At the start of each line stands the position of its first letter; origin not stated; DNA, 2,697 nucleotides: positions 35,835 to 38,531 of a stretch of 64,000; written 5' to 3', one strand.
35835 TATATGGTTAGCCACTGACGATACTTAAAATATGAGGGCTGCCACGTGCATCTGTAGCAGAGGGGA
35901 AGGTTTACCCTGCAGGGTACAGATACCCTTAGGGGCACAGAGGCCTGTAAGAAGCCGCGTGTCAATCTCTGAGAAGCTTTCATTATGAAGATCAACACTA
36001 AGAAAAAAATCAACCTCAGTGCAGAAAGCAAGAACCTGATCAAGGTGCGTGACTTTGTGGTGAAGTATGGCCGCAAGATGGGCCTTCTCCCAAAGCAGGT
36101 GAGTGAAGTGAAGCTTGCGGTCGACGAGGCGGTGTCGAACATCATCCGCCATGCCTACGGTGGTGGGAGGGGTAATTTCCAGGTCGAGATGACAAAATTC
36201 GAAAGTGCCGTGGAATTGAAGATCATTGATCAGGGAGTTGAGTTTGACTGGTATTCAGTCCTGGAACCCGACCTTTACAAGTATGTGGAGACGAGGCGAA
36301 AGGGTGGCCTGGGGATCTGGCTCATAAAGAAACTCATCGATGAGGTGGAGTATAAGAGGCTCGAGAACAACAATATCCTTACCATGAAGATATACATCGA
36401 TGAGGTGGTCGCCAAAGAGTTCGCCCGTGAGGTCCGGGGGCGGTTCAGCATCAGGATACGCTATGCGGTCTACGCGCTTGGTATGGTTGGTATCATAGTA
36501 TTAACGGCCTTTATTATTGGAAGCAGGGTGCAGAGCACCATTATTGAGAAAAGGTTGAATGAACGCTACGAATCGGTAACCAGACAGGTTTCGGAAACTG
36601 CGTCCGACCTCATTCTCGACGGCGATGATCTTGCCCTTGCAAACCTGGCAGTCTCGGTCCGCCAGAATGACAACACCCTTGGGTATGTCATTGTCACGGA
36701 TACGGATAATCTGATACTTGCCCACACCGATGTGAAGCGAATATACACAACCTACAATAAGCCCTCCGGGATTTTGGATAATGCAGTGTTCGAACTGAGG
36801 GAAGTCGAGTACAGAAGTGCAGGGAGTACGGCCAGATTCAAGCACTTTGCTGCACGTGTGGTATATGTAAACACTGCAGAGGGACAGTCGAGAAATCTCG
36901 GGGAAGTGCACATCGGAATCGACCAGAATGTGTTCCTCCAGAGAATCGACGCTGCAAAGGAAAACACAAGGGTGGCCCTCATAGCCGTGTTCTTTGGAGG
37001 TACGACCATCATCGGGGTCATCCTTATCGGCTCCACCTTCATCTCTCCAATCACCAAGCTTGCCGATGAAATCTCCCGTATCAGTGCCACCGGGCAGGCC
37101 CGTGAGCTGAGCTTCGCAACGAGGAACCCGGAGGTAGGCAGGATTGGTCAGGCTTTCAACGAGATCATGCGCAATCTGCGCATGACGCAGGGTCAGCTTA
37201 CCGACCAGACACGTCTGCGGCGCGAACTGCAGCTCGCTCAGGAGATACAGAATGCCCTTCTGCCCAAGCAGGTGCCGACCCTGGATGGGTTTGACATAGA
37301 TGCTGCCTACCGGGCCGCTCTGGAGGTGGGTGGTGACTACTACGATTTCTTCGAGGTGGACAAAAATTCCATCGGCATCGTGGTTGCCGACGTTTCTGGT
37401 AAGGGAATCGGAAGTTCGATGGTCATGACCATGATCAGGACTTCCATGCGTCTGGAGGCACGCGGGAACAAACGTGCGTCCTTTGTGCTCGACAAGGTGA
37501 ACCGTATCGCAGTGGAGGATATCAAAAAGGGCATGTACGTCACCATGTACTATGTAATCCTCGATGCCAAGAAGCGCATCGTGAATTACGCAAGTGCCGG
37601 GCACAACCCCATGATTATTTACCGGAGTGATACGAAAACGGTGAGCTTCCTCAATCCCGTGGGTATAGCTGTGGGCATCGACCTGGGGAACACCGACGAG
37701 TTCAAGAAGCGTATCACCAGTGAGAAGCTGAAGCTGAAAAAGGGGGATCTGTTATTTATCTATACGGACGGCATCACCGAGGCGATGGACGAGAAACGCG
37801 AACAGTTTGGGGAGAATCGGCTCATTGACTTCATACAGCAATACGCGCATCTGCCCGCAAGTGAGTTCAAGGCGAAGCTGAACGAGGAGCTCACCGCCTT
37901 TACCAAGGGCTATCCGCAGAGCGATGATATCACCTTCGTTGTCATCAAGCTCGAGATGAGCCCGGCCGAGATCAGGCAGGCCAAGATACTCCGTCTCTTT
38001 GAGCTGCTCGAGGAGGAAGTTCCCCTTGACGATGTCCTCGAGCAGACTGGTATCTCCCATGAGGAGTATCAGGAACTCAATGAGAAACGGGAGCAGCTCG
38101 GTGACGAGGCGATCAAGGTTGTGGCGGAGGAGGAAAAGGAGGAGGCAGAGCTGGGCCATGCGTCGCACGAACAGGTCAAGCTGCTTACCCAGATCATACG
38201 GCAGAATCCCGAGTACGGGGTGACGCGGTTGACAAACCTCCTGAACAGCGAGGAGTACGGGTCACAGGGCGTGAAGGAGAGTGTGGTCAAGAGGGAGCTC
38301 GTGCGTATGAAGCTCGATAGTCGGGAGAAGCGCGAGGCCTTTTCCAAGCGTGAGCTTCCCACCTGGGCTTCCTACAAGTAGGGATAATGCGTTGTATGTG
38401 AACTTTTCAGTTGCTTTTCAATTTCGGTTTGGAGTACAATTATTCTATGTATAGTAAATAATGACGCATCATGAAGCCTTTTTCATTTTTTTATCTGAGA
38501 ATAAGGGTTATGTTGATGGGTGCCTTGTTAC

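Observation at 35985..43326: Clustered partner-switching and second-messenger module: RsbW-kinase/HAMP/PP2C fusion, STAS antagonist, adenylate-cyclase/HD-GYP fusion, PilZ, bactofilin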

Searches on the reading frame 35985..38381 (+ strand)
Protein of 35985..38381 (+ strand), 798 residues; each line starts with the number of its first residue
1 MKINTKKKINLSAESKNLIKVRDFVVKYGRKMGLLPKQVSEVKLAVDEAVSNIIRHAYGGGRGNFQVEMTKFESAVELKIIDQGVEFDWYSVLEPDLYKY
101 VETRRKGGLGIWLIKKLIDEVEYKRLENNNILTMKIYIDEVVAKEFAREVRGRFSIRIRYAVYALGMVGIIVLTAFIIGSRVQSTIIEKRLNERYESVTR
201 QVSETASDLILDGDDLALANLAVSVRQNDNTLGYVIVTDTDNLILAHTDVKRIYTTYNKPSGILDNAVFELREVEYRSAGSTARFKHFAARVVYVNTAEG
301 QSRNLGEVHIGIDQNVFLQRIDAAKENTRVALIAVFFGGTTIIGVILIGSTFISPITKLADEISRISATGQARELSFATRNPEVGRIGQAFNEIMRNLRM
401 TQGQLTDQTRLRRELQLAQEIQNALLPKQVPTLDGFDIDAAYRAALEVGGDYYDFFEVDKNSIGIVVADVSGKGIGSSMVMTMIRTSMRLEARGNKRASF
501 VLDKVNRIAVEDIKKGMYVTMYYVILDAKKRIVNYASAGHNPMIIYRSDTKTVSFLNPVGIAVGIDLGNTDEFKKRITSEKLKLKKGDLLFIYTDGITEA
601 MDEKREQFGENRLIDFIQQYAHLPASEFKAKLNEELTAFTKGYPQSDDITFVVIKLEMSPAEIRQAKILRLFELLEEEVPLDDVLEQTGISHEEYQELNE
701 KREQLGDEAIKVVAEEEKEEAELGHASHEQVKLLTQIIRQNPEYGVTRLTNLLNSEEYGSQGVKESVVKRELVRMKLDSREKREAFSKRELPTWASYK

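Call 3: search_protein_families(library=pfam, proteins=[window:35985-38381:+], max_evalue=0.01)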
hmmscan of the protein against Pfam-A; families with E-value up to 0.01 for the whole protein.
window:35985-38381:+ (798 aa): 5 families
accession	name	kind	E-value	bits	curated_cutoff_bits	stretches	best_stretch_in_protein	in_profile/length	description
PF07228.17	SpoIIE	-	6.4e-45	153.9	25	1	460-656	2-191/192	Stage II sporulation protein E (SpoIIE)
PF13581.12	HATPase_c_2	-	3.5e-25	88.9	27.4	1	12-135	2-126/127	Histidine kinase-like ATPase domain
PF17203.10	sCache_3_2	-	2.2e-06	28.2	28.4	1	187-319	6-133/140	Single cache domain 3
PF00672.30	HAMP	-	0.00012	22.8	25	1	348-399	2-52/53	HAMP domain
PF02518.31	HATPase_c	-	0.00026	21.9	26.4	1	42-119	6-85/111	Histidine kinase-, DNA gyrase B-, and HSP90-like ATPase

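Call 59: find_related_loci(query=A4, collection=metagenome_contigs, flank=10000)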
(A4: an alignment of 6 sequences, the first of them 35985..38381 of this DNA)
Query A4 (798 aa) in metagenome_contigs; peptide patterns used: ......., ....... (x = any residue, [..] = any of these).
600 stretches matched a pattern (row limit reached: there are more); 536 encode a relative of the query (tblastn E <= 1e-3); the best 80 are kept; 80 distinct loci.
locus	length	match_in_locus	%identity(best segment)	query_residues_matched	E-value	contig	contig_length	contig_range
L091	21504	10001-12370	67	1-798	0e+0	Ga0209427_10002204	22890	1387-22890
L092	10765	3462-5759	38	8-787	4e-165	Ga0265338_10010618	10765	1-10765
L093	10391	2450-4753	37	8-785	8e-155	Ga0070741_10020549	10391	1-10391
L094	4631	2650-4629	37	8-678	1e-144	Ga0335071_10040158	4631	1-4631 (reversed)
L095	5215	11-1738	39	215-793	4e-123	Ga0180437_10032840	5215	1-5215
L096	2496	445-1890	39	5-668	4e-69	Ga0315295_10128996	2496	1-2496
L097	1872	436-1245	45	396-656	8e-70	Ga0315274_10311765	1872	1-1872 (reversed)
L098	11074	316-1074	43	397-654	2e-60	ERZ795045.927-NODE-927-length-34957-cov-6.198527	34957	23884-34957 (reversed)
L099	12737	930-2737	30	47-656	3e-61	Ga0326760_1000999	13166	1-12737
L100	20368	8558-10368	30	47-656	8e-60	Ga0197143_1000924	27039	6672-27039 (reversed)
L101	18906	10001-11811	30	47-656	2e-59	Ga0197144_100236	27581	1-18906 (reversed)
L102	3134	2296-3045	40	404-656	1e-56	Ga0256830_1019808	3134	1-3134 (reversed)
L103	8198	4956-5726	40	395-655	3e-54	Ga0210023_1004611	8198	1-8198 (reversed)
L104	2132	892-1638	35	405-656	1e-54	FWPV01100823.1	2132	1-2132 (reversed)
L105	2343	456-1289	36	383-657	5e-53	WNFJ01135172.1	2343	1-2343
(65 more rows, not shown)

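Call 64: search_protein_families(library=pfam, proteins=[L092:5-1738:+, L092:1735-3393:+, L092:3270-5783:+, L092:5842-6273:+, L092:6341-7474:+, L092:7490-8068:+, L092:8081-9625:+, L092:9648-10316:+], max_evalue=0.0001)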
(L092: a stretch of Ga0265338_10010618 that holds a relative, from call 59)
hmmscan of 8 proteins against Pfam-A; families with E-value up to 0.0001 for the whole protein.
L092:5-1738:+ (577 aa): 1 family
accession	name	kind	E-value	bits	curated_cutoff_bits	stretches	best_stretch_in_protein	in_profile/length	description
PF13860.13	FlgD_ig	-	5.6e-11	42.7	27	1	499-565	9-76/79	FlgD Ig-like domain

L092:1735-3393:+ (552 aa): 10 families
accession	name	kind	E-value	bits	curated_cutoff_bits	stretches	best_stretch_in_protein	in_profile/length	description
PF07719.23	TPR_2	-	1.9e-14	52.9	27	0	493-523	4-34/34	Tetratricopeptide repeat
PF00515.34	TPR_1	-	9.6e-14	51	27.8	0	493-523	4-34/34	Tetratricopeptide repeat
PF14559.12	TPR_19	-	4.5e-10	40.1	25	0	396-427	3-34/68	Tetratricopeptide repeat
PF13428.12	TPR_14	-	5e-10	39.5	23.5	0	498-532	9-43/44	Tetratricopeptide repeat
PF13432.12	TPR_16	-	9.6e-08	32.8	32.7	0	493-523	34-64/65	Tetratricopeptide repeat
PF13174.12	TPR_6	-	3.5e-07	30.9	26.3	0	493-522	3-32/33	Tetratricopeptide repeat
PF13414.12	TPR_11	-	6.3e-07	29.4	26.8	0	499-537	3-41/42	TPR repeat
PF23914.1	TPR_CcmH_CycH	-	2.3e-06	28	42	0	331-366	119-154/158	Cytochrome c-type biogenesis protein H TPR domain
PF13424.12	TPR_12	-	2.2e-05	25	30.1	0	493-518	6-31/77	Tetratricopeptide repeat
PF24575.1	TPR_Slam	-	4.1e-05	24.4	35.2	0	493-539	50-96/104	Surface lipoprotein assembly modifier, N-terminal TPR repeats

L092:3270-5783:+ (837 aa): 4 families
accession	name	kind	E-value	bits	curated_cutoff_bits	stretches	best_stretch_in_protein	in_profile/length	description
PF07228.17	SpoIIE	-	5.9e-51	173.6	25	1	504-699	2-190/192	Stage II sporulation protein E (SpoIIE)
PF13581.12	HATPase_c_2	-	2.5e-26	92.6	27.4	1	70-192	3-126/127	Histidine kinase-like ATPase domain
PF00672.30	HAMP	-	1.1e-08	35.7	25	1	393-444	2-53/53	HAMP domain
PF17203.10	sCache_3_2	-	3.4e-05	24.4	28.4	0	245-371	7-138/140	Single cache domain 3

L092:5842-6273:+ (143 aa): 2 families
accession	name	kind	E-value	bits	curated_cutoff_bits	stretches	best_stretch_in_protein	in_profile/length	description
PF01740.26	STAS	-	4e-20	72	22.6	1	36-135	6-106/106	STAS domain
PF13466.11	STAS_2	-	1.8e-08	34.9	29.2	1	43-120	1-77/80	STAS domain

L092:6341-7474:+ (377 aa): 10 families
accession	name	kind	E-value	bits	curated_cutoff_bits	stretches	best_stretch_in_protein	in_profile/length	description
PF07719.23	TPR_2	-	9.2e-19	66.4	27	1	156-188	1-33/34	Tetratricopeptide repeat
PF00515.34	TPR_1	-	3.8e-15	55.4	27.8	1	156-189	1-34/34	Tetratricopeptide repeat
PF13431.12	TPR_17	-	2.1e-14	53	24.4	0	111-142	2-33/34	Tetratricopeptide repeat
PF13414.12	TPR_11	-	1.4e-12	47.5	26.8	1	135-167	7-39/42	TPR repeat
PF13181.12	TPR_8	-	9.7e-11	41.4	25.7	0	156-188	1-33/34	Tetratricopeptide repeat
PF14559.12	TPR_19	-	9.6e-10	39.1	25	0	98-155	1-58/68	Tetratricopeptide repeat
PF13428.12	TPR_14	-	2.4e-09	37.4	23.5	0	157-198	2-43/44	Tetratricopeptide repeat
PF13424.12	TPR_12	-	8.9e-09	35.9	30.1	0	91-149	6-72/77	Tetratricopeptide repeat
PF13432.12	TPR_16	-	2.9e-07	31.3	32.7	0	93-154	2-63/65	Tetratricopeptide repeat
PF13374.12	TPR_10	-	5.6e-06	26.6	27.5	0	156-185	2-31/42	Tetratricopeptide repeat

L092:7490-8068:+ (192 aa): 0 families

L092:8081-9625:+ (514 aa): 2 families
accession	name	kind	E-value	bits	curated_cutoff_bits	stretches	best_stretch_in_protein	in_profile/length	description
PF00749.27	tRNA-synt_1c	-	4e-100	335.2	23.4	1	22-338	1-314/314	tRNA synthetases class I (E and Q), catalytic domain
PF19269.4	Anticodon_2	-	3.5e-24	86.2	23.6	1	374-498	12-140/141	Anticodon binding domain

L092:9648-10316:+ (222 aa): 0 families

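Call 65: search_protein_families(library=pfam, proteins=[L093:705-2384:+, L093:2381-4780:+, L093:4829-5191:+, L093:5289-6428:+, L093:6961-8436:+, L093:6442-7278:-, L095:1755-2567:-, L095:2645-3157:-, L095:3341-4720:+, L093:25-705:+], max_evalue=0.0001)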
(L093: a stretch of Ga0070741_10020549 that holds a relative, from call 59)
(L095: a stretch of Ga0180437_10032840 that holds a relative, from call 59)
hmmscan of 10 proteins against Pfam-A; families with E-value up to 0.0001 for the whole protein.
L093:705-2384:+ (559 aa): 9 families
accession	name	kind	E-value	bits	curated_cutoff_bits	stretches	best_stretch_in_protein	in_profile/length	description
PF07719.23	TPR_2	-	3e-14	52.3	27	0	495-525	4-34/34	Tetratricopeptide repeat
PF13428.12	TPR_14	-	7.5e-12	45.1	23.5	0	389-423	4-38/44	Tetratricopeptide repeat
PF14559.12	TPR_19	-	4.6e-11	43.3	25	0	389-428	28-67/68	Tetratricopeptide repeat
PF23914.1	TPR_CcmH_CycH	-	2.8e-08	34.2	42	0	486-525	115-154/158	Cytochrome c-type biogenesis protein H TPR domain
PF13174.12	TPR_6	-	1e-07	32.5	26.3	0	342-367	7-32/33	Tetratricopeptide repeat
PF00515.34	TPR_1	-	1.8e-07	31.1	27.8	0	391-419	6-34/34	Tetratricopeptide repeat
PF13432.12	TPR_16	-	3.4e-07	31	32.7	0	370-420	15-65/65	Tetratricopeptide repeat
PF13525.12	YfiO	-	1e-05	25.8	25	0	363-420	19-76/203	Outer membrane lipoprotein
PF24575.1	TPR_Slam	-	7.7e-05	23.5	35.2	0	491-531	46-86/104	Surface lipoprotein assembly modifier, N-terminal TPR repeats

L093:2381-4780:+ (799 aa): 8 families
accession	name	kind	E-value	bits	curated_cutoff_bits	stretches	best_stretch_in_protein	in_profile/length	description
PF07228.17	SpoIIE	-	7.1e-50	170.1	25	1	467-662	2-190/192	Stage II sporulation protein E (SpoIIE)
PF13581.12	HATPase_c_2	-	5.1e-25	88.4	27.4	1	33-151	7-125/127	Histidine kinase-like ATPase domain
PF00672.30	HAMP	-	9.4e-12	45.5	25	1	357-407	3-53/53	HAMP domain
PF13518.12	HTH_28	-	2.5e-07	31.1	25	1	674-722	1-48/52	Helix-turn-helix domain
PF13565.12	HTH_32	-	1.2e-06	29.4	33.7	1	702-761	1-58/73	Homeodomain-like domain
PF13551.12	HTH_29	-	2.3e-06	28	28.1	1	675-726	1-52/64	Winged helix-turn helix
PF13384.12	HTH_23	-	4.9e-06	26.6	24.6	1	677-719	9-50/50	Homeodomain-like domain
PF17203.10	sCache_3_2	-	1.1e-05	26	28.4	1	205-322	8-126/140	Single cache domain 3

L093:4829-5191:+ (120 aa): 2 families
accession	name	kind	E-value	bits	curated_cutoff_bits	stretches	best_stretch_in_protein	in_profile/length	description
PF01740.26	STAS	-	3e-21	75.6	22.6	1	12-112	5-106/106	STAS domain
PF13466.11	STAS_2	-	1.4e-09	38.5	29.2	1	20-97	1-77/80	STAS domain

L093:5289-6428:+ (379 aa): 12 families
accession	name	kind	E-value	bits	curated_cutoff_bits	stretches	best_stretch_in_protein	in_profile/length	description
PF13414.12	TPR_11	-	2.5e-21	75.5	26.8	2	171-197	9-35/42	TPR repeat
PF07719.23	TPR_2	-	3.4e-20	70.9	27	1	156-188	1-33/34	Tetratricopeptide repeat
PF00515.34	TPR_1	-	5e-18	64.5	27.8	1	156-189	1-34/34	Tetratricopeptide repeat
PF13431.12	TPR_17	-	2e-16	59.2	24.4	0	178-199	1-22/34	Tetratricopeptide repeat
PF13181.12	TPR_8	-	4.4e-12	45.6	25.7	1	156-188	1-33/34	Tetratricopeptide repeat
PF13424.12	TPR_12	-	3.8e-10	40.3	30.1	0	156-189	3-36/77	Tetratricopeptide repeat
PF13432.12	TPR_16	-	5.6e-10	39.9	32.7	1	135-188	10-63/65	Tetratricopeptide repeat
PF14559.12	TPR_19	-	6.7e-10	39.6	25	0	171-200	6-35/68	Tetratricopeptide repeat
PF13428.12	TPR_14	-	1.5e-08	35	23.5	0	157-198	2-43/44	Tetratricopeptide repeat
PF23914.1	TPR_CcmH_CycH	-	3.2e-07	30.8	42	0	161-264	55-147/158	Cytochrome c-type biogenesis protein H TPR domain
PF13174.12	TPR_6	-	2e-05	25.4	26.3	0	293-312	13-32/33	Tetratricopeptide repeat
PF24575.1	TPR_Slam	-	6e-05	23.8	35.2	0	168-200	59-91/104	Surface lipoprotein assembly modifier, N-terminal TPR repeats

L093:6961-8436:+ (491 aa): 2 families
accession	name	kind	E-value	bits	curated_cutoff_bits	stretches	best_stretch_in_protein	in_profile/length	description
PF00749.27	tRNA-synt_1c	-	2.3e-108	362.3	23.4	1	4-319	2-314/314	tRNA synthetases class I (E and Q), catalytic domain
PF19269.4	Anticodon_2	-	2.8e-25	89.8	23.6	1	354-478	11-139/141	Anticodon binding domain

L093:6442-7278:- (278 aa): 1 family
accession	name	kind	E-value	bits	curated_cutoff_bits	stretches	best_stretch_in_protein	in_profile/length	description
PF07238.19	PilZ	-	1.1e-10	42.1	22.5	1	164-264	2-94/102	PilZ domain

L095:1755-2567:- (270 aa): 2 families
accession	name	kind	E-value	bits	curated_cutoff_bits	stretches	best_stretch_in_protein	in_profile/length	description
PF01740.26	STAS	-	7e-17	61.6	22.6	1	14-112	7-106/106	STAS domain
PF13466.11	STAS_2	-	5.1e-05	23.8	29.2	1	20-99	1-79/80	STAS domain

L095:2645-3157:- (170 aa): 2 families
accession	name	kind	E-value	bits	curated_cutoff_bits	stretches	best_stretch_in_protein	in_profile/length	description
PF02357.24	NusG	-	3.4e-07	31.1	22.2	1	2-96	2-88/93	Transcription termination factor nusG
PF00467.35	KOW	-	2e-05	24.6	22.3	1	120-150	2-32/32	KOW motif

L095:3341-4720:+ (459 aa): 7 families
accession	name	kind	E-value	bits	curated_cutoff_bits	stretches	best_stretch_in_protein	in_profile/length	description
PF00158.32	Sigma54_activat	-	1.5e-73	246.4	20.2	1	143-308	2-167/168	Sigma-54 interaction domain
PF25601.1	AAA_lid_14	-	1e-25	89.8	27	1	314-388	1-75/87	AAA+ ATPase lid domain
PF14532.12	Sigma54_activ_2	-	2e-22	80.3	25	1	143-313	1-138/138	Sigma-54 interaction domain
PF00072.30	Response_reg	-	1.9e-14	54.2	30.2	1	5-112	2-109/111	Response regulator receiver domain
PF02954.25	HTH_8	-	2.6e-14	53.1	22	1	408-448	2-42/42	Bacterial regulatory protein, Fis family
PF07728.20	AAA_5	-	7.9e-06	26.4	22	1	166-284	2-123/139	AAA domain (dynein-related subfamily)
PF00004.35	AAA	-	1.4e-05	26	21.2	1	166-292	1-116/131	ATPase family associated with various cellular activities (AAA)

L093:25-705:+ (226 aa): 1 family
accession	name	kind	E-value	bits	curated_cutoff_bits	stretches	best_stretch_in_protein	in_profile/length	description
PF13860.13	FlgD_ig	-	3.9e-06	27.2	27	1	148-214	10-76/79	FlgD Ig-like domain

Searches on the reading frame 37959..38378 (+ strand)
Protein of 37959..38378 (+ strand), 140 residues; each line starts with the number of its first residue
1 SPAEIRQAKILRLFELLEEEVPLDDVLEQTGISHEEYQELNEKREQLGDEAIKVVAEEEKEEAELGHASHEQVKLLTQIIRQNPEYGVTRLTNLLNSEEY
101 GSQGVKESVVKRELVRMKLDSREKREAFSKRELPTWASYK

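Call 40: search_protein_families(library=pfam, proteins=[window:37959-38378:+], max_evalue=10)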
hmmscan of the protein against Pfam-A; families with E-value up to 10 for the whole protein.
seq(140 aa): 2 families
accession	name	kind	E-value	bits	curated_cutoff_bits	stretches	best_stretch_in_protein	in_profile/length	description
PF13274.11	SocA_Panacea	-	0.13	13.7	25.7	1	33-98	42-109/113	Antitoxin SocA-like, Panacea domain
PF13234.12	MTR4_beta-barrel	-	0.17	12.6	26.4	1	17-79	133-194/203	Mtr4-like, beta-barrel domain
